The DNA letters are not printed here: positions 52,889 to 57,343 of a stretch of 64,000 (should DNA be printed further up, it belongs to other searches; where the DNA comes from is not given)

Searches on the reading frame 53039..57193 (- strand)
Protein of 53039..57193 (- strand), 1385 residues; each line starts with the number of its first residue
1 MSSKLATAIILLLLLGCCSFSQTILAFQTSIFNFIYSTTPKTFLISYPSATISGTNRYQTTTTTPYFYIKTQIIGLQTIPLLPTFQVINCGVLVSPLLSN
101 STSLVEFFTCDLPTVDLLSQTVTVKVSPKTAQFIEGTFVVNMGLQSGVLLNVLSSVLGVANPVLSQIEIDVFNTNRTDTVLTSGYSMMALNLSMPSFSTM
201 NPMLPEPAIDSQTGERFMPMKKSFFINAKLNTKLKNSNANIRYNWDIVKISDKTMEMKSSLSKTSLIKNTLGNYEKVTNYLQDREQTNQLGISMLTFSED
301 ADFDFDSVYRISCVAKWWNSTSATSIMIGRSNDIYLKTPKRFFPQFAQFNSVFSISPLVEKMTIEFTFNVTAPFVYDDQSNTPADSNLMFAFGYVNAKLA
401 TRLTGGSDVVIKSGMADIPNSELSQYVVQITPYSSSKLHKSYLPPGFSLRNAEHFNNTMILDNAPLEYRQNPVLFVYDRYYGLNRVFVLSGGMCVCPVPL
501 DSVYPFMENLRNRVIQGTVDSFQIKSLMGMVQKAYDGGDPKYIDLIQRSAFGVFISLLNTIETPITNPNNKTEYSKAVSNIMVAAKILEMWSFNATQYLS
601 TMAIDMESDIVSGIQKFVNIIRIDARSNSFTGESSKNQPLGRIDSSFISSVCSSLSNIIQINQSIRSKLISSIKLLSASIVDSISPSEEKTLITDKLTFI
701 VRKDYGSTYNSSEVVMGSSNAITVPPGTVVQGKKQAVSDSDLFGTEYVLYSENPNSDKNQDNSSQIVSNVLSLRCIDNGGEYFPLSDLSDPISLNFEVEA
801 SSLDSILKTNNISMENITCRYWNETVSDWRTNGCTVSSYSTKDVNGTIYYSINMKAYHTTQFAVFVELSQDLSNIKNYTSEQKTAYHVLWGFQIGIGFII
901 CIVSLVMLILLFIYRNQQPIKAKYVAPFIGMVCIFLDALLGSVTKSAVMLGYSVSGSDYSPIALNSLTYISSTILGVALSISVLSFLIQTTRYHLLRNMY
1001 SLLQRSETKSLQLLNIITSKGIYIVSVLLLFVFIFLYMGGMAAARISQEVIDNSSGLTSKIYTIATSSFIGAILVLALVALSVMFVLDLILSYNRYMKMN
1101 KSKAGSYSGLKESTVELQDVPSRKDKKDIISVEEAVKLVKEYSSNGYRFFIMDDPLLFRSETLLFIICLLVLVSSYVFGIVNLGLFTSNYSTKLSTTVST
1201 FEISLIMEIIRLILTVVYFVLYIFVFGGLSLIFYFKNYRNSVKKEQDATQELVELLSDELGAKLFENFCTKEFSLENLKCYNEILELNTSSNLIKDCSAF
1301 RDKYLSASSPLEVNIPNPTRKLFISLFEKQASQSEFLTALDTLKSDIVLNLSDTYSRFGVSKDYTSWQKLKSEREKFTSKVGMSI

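Call 74: search_protein_families(library=pfam, proteins=[window:53039-57193:-], max_evalue=0.001)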
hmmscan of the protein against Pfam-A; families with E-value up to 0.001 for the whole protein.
window:53039-57193:- (1385 aa): 1 family
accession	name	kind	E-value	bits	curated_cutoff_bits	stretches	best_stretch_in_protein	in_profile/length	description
PF00615.24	RGS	-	2.1e-09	38.2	23.9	1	1253-1365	3-115/117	Regulator of G protein signaling domain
